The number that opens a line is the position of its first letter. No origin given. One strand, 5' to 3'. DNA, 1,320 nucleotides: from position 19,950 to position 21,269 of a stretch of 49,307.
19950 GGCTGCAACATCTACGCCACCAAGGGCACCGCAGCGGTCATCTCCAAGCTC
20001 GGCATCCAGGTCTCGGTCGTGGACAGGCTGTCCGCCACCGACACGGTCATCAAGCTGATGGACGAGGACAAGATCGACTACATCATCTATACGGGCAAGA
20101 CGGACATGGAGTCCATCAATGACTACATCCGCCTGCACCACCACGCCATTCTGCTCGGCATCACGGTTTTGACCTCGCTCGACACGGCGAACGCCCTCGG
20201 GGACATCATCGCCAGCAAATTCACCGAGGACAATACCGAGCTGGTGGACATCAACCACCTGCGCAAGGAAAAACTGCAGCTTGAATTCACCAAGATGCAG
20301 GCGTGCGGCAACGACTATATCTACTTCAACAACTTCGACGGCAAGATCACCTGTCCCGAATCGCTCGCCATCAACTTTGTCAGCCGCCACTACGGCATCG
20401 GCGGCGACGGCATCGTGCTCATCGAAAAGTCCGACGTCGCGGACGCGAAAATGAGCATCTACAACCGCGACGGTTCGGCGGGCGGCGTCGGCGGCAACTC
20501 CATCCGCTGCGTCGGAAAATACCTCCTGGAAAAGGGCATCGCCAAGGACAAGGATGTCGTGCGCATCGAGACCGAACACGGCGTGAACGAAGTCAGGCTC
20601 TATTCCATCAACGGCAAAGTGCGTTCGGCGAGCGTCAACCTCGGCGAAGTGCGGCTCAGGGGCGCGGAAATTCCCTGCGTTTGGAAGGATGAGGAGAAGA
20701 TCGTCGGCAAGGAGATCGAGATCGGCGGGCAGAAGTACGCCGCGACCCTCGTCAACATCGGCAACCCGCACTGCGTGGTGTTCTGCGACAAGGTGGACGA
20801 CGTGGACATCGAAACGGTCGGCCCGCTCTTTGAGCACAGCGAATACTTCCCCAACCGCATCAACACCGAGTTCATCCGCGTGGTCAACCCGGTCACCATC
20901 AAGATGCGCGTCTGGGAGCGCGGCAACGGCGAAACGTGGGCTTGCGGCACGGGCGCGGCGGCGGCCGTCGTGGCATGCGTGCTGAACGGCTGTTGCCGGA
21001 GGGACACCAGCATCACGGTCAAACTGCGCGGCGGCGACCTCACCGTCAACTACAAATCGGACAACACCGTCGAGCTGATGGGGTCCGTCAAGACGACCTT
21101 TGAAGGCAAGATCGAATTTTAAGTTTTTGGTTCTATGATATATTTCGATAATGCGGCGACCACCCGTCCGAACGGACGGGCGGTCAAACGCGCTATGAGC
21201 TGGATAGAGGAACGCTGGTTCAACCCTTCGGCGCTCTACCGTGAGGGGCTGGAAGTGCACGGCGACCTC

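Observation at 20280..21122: CarB fused in frame to a DapF-like domain that lacks the first catalytic cysteine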

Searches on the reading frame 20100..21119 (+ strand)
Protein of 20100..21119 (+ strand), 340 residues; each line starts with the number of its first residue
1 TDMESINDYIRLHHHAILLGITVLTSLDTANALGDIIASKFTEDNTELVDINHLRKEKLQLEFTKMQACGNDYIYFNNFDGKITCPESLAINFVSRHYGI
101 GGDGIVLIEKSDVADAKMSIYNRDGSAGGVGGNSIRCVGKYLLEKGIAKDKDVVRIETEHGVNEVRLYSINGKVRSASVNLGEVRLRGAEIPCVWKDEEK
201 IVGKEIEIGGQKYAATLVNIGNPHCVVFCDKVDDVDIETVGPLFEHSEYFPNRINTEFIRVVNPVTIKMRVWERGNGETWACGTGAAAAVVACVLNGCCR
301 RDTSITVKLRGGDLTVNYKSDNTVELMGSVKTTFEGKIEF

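Call 4: search_protein_families(library=ncbifam, proteins=[window:20280-21119:+], max_evalue=0.01)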
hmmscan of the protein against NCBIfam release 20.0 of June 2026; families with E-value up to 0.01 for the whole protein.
window:20280-21119:+ (280 aa): 2 families
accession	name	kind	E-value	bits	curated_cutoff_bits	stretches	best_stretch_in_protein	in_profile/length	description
TIGR00652.1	DapF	equivalog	5.5e-75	252.3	114.65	1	2-278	2-268/270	diaminopimelate epimerase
NF038284.1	bifunc_DapF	exception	4.3e-31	108.2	350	1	23-270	26-254/254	bifunctional diaminopimelate epimerase/glutamate racemase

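Call 5: search_solved_structures(query=window:20280-21119:+, show_alignments=3, max_evalue=0.00001)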
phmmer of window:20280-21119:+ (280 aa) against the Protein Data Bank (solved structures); distinct sequences matched with E-value up to 0.00001: 17.
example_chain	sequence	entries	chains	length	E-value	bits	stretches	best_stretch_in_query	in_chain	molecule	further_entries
2otn_A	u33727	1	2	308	9.4e-65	222.1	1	2-278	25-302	Diaminopimelate epimerase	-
9mro_A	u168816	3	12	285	3.5e-58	200.5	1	1-278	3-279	Diaminopimelate epimerase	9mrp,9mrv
3ejx_A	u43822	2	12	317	1.6e-47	165.6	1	1-276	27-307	Diaminopimelate epimerase, chloroplastic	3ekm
5ha4_A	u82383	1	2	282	4.9e-43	150.8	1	1-279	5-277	Diaminopimelate epimerase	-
2q9h_A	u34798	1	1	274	4.3e-41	144.5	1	1-260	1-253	Diaminopimelate epimerase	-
8qzy_A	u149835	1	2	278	6.5e-41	143.9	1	1-278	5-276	Diaminopimelate epimerase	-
1bwz_A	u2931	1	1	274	9.2e-41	143.4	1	1-260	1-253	PROTEIN (DIAMINOPIMELATE EPIMERASE)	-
1gqz_A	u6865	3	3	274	1.1e-40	143.1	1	1-260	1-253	DIAMINOPIMELATE EPIMERASE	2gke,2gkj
2q9j_A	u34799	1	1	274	2.8e-39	138.5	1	1-260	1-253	Diaminopimelate epimerase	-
5ygu_A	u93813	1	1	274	3.4e-38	134.9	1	1-262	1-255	Diaminopimelate epimerase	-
6d13_A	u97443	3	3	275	3.5e-38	134.9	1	1-262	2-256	Diaminopimelate epimerase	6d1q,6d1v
4ijz_A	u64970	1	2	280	3.7e-38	134.8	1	1-262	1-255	Diaminopimelate epimerase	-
4ik0_A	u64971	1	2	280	5.9e-38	134.2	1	1-261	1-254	Diaminopimelate epimerase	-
6vck_A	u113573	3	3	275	3.8e-37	131.5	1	1-261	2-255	Diaminopimelate epimerase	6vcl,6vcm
7vdy_A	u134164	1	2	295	3.3e-29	105.5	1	1-276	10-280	O-ureido-serine racemase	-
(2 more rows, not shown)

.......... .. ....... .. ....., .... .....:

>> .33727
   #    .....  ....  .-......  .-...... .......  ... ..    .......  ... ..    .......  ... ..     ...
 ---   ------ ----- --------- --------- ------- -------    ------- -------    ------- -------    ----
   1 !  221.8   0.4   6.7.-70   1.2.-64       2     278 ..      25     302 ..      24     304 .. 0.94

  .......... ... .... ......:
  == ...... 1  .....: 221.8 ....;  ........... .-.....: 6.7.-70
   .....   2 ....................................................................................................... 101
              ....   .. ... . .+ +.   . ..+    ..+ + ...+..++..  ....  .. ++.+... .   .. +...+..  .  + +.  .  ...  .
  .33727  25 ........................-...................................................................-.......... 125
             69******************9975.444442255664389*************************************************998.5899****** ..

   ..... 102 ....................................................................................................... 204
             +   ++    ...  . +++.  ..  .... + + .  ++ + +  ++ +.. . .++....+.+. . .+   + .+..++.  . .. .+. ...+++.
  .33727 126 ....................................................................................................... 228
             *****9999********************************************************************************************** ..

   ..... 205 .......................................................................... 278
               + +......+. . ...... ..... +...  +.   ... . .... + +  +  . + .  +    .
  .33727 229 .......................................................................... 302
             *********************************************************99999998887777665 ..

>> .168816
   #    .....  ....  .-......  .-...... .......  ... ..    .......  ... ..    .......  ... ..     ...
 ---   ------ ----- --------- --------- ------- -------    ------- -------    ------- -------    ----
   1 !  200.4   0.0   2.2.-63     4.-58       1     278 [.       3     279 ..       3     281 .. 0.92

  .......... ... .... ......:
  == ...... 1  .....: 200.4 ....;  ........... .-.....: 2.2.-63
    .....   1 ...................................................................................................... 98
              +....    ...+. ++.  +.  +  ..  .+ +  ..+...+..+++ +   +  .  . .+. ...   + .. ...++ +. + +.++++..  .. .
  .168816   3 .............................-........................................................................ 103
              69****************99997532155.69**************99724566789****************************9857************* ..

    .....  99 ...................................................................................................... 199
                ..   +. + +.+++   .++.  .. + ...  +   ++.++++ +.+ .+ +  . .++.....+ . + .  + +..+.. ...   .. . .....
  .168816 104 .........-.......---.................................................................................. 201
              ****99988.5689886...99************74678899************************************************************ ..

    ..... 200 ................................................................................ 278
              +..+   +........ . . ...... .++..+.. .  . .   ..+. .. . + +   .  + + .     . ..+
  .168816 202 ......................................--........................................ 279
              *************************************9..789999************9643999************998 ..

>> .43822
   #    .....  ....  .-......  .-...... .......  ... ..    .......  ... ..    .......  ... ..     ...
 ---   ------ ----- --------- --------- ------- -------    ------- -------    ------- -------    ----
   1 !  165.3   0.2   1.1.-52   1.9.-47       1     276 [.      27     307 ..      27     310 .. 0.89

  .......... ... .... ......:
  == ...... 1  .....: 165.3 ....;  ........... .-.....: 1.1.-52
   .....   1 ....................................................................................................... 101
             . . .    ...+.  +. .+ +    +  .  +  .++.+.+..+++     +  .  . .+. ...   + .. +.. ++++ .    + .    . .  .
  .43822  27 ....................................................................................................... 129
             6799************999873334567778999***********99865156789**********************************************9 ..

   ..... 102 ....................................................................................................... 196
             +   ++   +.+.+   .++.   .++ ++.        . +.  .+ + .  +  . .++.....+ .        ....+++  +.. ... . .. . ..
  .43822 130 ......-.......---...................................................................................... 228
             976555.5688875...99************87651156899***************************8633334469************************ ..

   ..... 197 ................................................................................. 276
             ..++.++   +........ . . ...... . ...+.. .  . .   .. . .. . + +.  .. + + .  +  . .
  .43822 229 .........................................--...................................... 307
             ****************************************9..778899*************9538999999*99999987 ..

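Call 6: find_homologous_proteins(query=window:20100-21119:+, max_evalue=1e-10)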
Query window:20100-21119:+ (340 aa): 8000 proteins with E <= 1e-10 among 8000 candidates; the best 120 are listed.
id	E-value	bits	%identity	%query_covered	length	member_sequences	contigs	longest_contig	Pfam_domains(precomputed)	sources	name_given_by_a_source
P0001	8.3e-215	730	95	100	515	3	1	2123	PF02142.28,PF01678.25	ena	-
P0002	1.1e-199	681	88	100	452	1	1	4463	PF02142.28,PF01678.25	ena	-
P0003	3.9e-177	607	93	83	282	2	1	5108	PF01678.25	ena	-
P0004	1.7e-171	588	77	100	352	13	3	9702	PF01678.25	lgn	-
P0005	1.8e-169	581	76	100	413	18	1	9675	PF01678.25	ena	-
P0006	8.0e-167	573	75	100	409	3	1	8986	PF02142.28,PF01678.25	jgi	jgi:carbamoyl-phosphate synthase large subunit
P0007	8.0e-162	556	73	100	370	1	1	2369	PF01678.25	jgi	jgi:carbamoyl-phosphate synthase large subunit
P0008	1.5e-160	552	72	100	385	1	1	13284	PF01678.25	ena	-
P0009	3.7e-160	551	73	100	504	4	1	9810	PF02142.28,PF01678.25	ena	-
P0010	1.9e-159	548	72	100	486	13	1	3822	PF02142.28,PF01678.25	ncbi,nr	ncbi:MAG: diaminopimelate epimerase, partial [Clostridia bacterium]|nr:diaminopimelate epimerase [Cl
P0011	9.2e-159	546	73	100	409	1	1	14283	PF02142.28,PF01678.25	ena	-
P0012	1.6e-158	545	71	99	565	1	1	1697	PF02142.28,PF15632.12,PF02786.23,PF01678.25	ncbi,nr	ncbi:MAG: diaminopimelate epimerase, partial [Clostridia bacterium]|nr:diaminopimelate epimerase [Cl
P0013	8.9e-158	543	71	100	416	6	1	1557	PF02142.28,PF01678.25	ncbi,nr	ncbi:MAG: diaminopimelate epimerase, partial [Clostridia bacterium]|nr:diaminopimelate epimerase [Cl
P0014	3.1e-157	541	71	100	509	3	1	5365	PF02142.28,PF01678.25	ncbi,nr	ncbi:MAG: diaminopimelate epimerase, partial [Clostridia bacterium]|nr:diaminopimelate epimerase [Cl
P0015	1.4e-156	539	70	100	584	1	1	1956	PF02142.28,PF15632.12,PF02786.23,PF01678.25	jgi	-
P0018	3.6e-156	538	70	100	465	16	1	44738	PF02142.28,PF01678.25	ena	-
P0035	8.8e-150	517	68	100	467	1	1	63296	PF02142.28,PF01678.25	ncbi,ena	-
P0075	9.9e-121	421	57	99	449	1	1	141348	PF02142.28,PF01678.25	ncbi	-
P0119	3.5e-117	409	55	100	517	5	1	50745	PF02142.28,PF01678.25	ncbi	-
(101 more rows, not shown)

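Call 8: find_encoding_contigs(protein=P0075, flank=6000, max_places=3)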
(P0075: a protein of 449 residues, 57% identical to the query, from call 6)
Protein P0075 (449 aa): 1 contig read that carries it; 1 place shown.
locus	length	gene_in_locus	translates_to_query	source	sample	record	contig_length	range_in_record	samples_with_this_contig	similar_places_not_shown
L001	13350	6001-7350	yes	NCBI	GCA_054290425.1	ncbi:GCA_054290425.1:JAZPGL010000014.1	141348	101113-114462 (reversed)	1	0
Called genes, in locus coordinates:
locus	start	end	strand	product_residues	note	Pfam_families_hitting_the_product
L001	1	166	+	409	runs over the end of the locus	PF00764:Arginosuc_synth, PF20979:Arginosuc_syn_C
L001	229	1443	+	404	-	PF01960:ArgJ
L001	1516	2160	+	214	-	PF00300:His_Phos_1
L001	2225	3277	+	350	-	PF00988:CPSase_sm_chain, PF00117:GATase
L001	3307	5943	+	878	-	PF25596:CPSase_L_D1, PF02786:CPSase_L_D2, PF02787:CPSase_L_D3, PF25596:CPSase_L_D1, PF02655:ATP-grasp_3, PF02222:ATP-grasp (weak), PF02786:CPSase_L_D2, PF07478:Dala_Dala_lig_C (weak), +3 more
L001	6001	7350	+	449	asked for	PF02142:MGS, PF01678:DAP_epimerase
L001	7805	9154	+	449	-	PF08245:Mur_ligase_M, PF02875:Mur_ligase_C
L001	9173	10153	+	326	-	PF13280:WYL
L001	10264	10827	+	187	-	PF01520:Amidase_3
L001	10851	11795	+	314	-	PF20511:PMI_typeI_cat, PF21621:MPI_cupin_dom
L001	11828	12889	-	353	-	PF03054:tRNA_Me_trans, PF20259:tRNA_Me_trans_M, PF20258:tRNA_Me_trans_C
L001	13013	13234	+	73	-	PF07866:DUF1653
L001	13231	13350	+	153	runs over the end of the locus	PF02664:LuxS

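Call 9: find_encoding_contigs(protein=P0035, flank=6000, max_places=3)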
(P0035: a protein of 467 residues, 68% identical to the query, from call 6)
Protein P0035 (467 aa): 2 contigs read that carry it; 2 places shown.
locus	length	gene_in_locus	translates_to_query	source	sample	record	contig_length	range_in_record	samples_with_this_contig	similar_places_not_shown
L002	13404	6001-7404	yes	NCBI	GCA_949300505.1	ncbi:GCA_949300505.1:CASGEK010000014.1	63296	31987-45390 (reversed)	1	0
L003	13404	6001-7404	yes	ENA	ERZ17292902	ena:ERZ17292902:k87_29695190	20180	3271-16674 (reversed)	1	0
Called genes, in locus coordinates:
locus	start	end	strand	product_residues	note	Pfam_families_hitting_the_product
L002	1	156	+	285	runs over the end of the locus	PF00696:AA_kinase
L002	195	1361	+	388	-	PF00202:Aminotran_3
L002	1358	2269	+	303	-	PF02729:OTCace_N, PF00185:OTCace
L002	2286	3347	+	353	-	PF00988:CPSase_sm_chain, PF00117:GATase, PF07722:Peptidase_C26 (faint)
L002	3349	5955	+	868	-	PF25596:CPSase_L_D1, PF02786:CPSase_L_D2, PF07478:Dala_Dala_lig_C, PF02787:CPSase_L_D3, PF25596:CPSase_L_D1, PF02655:ATP-grasp_3 (weak), PF02786:CPSase_L_D2, PF15632:ATPgrasp_Ter (weak), +3 more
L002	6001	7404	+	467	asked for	PF02142:MGS, PF01678:DAP_epimerase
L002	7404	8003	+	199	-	PF19601:DUF6106 (weak)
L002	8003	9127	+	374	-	PF00266:Aminotran_5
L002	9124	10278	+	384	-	PF22025:ThiI_fer, PF02926:THUMP, PF02568:ThiI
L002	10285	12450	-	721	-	PF00912:Transgly, PF00905:Transpeptidase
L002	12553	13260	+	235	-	PF02146:SIR2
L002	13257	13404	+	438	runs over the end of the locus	PF00919:UPF0004, PF04055:Radical_SAM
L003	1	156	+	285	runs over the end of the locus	PF00696:AA_kinase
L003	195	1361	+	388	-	PF00202:Aminotran_3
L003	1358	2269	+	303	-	PF02729:OTCace_N, PF00185:OTCace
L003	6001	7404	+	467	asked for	PF02142:MGS, PF01678:DAP_epimerase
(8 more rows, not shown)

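Call 15: find_related_loci(query=window:20100-21119:+, collection=genome_contigs, flank=10000)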
Query window:20100-21119:+ (340 aa) in genome_contigs; peptide patterns used: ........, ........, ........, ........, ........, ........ (x = any residue, [..] = any of these).
80 stretches matched a pattern; 33 encode a relative of the query (tblastn E <= 1e-3); 33 distinct loci.
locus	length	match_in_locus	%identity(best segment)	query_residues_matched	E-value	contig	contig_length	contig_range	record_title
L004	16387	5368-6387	95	1-340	0e+0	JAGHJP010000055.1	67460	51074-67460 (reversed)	MAG: Clostridia bacterium isolate MAG.81 k127_1607986, whole genome shotgun sequence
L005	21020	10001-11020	95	1-340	0e+0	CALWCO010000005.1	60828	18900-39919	MAG: uncultured Clostridia bacterium isolate BRZ_CS__bin61 genome assembly, contig: BRZ_CS__NODE_851_length_60828_cov_5.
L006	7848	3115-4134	88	1-340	0e+0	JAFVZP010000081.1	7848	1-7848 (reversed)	MAG: Clostridia bacterium isolate RGIG5539 Sheep_Colon.Co__c3335897, whole genome shotgun sequence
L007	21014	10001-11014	71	1-340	6e-158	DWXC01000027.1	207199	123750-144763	MAG TPA_asm: Candidatus Borkfalkia stercoripullorum isolate CHK196-13738 CHK196__C135106_L207199_SAMEA5754840, whole gen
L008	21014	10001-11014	71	1-340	2e-160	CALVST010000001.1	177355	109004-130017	MAG: uncultured Clostridia bacterium isolate BRZ_HK__bin48 genome assembly, contig: BRZ_HK__NODE_110_length_177355_cov_7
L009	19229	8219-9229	71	1-339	2e-157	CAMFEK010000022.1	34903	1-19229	MAG: uncultured Clostridia bacterium isolate SRR11489786_bin.20_metaWRAP_v1.3_MAG genome assembly, contig: ERZ11466831.7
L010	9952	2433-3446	71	1-340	9e-156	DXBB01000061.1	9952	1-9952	MAG TPA_asm: Candidatus Gallimonas intestinavium isolate ChiW7-2402 ChiW7__C96773_L9952_SAMN06858607, whole genome shotg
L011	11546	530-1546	70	1-340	4e-153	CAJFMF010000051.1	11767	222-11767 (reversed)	Candidatus Gallimonas faecavium isolate Chicken_6_mag_57 genome assembly, contig: MAGpy_11413_6_idba_bin_57_fascaffold_7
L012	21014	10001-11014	69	1-340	9e-151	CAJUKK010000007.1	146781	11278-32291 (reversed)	MAG TPA_asm: uncultured Christensenellaceae bacterium isolate MGBC157066 genome assembly, contig: MGBC157066.7, whole ge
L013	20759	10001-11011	69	1-340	1e-149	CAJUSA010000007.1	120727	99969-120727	MAG TPA_asm: uncultured Christensenellaceae bacterium isolate MGBC162833 genome assembly, contig: MGBC162833.7, whole ge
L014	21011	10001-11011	68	1-340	1e-149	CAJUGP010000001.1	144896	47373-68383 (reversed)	MAG TPA_asm: uncultured Christensenella sp. isolate MGBC130616 genome assembly, contig: MGBC130616.1, whole genome shotg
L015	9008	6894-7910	70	1-340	3e-148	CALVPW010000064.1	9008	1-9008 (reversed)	MAG: uncultured Clostridia bacterium isolate E09__bin36 genome assembly, contig: E09__k127_405669, whole genome shotgun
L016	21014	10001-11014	68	1-340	2e-143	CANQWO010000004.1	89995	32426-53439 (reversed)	MAG: uncultured Clostridia bacterium isolate Lapin-012__bin88 genome assembly, contig: Lapin-012__NODE_485_length_89995_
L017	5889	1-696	91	109-340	3e-139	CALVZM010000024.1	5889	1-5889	MAG: uncultured Clostridia bacterium isolate E41__bin148 genome assembly, contig: E41__k127_5098792, whole genome shotgu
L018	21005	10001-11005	61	1-339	4e-126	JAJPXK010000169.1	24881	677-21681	MAG: Clostridia bacterium isolate AH.12_2 NODE_333_length_24881_cov_5.144163, whole genome shotgun sequence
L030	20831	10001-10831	47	60-338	2e-83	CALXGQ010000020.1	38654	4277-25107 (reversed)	MAG: uncultured Clostridia bacterium isolate E08__bin50 genome assembly, contig: E08__k127_8450966, whole genome shotgun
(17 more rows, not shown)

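Call 26: find_homologous_proteins(query=L030:10004-10837:+, max_evalue=1e-20)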
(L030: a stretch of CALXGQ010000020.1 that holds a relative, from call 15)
Query L030:10004-10837:+ (278 aa): 8000 proteins with E <= 1e-20 among 8000 candidates; the best 120 are listed.
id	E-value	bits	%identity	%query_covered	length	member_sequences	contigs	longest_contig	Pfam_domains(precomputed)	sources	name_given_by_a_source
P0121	2.4e-186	636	100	100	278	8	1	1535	PF01678.25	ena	-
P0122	7.7e-138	477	74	99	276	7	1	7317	PF01678.25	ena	-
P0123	3.0e-133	461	71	99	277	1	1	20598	PF01678.25,PF05544.17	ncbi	-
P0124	7.9e-125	434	69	99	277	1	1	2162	PF01678.25,PF05544.17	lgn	-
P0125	2.3e-124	432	68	99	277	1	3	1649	PF02567.22,PF01678.25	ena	-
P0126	2.3e-124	432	68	99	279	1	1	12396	PF01678.25,PF05544.17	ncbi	-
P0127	4.6e-124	431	68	99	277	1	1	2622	PF01678.25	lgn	-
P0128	5.5e-124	431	69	99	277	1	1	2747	PF01678.25,PF05544.17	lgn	-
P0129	8.3e-124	431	68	99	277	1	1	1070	PF01678.25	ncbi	-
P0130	1.3e-123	430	68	99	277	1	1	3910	PF01678.25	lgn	-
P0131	1.4e-123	430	67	99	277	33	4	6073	PF02567.22,PF01678.25,PF05544.17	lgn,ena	-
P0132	1.7e-123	429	68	99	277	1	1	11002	PF01678.25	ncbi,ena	-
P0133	2.3e-123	429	67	99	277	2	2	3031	PF02567.22,PF01678.25,PF05544.17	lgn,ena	-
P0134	2.8e-123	429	66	99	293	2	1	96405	PF01678.25,PF05544.17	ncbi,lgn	-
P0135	3.2e-123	429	67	99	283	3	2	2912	PF02567.22,PF01678.25,PF05544.17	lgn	-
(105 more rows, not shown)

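Call 29: find_encoding_contigs(protein=P0018, flank=5000, max_places=2)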
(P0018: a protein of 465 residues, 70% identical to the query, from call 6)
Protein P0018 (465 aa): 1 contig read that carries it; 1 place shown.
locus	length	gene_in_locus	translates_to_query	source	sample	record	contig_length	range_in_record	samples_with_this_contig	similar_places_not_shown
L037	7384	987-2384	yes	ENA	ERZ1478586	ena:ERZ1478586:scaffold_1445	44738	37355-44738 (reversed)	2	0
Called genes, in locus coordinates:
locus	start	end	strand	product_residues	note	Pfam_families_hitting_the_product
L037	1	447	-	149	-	?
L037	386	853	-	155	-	-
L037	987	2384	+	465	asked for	PF02142:MGS, PF01678:DAP_epimerase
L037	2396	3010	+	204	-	PF19601:DUF6106 (faint)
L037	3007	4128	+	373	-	PF00266:Aminotran_5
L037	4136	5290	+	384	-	PF22025:ThiI_fer, PF02926:THUMP, PF02568:ThiI, PF06508:QueC (weak)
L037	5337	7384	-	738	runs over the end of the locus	PF00912:Transgly, PF00905:Transpeptidase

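Call 30: find_encoding_contigs(protein=P0119, flank=5000, max_places=2)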
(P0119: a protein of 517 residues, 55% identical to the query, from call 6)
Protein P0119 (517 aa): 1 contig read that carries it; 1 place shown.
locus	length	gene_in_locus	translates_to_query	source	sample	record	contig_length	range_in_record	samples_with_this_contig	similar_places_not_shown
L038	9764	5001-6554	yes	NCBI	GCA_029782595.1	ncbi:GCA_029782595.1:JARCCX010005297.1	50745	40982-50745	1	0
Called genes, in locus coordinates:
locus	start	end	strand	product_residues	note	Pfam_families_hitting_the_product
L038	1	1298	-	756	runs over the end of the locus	PF08448:PAS_4 (faint), PF08447:PAS_3 (weak)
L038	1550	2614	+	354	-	PF00988:CPSase_sm_chain, PF00117:GATase, PF07722:Peptidase_C26 (faint)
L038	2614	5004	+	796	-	PF25596:CPSase_L_D1, PF13549:ATP-grasp_5 (faint), PF02786:CPSase_L_D2, PF02787:CPSase_L_D3, PF25596:CPSase_L_D1, PF02786:CPSase_L_D2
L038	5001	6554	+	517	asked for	PF02142:MGS, PF01678:DAP_epimerase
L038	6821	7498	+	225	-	PF06081:ArAE_1, PF13515:FUSC_2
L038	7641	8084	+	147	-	PF22381:Staph_reg_Sar_Rot (weak)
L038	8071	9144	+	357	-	PF13515:FUSC_2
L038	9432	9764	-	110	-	?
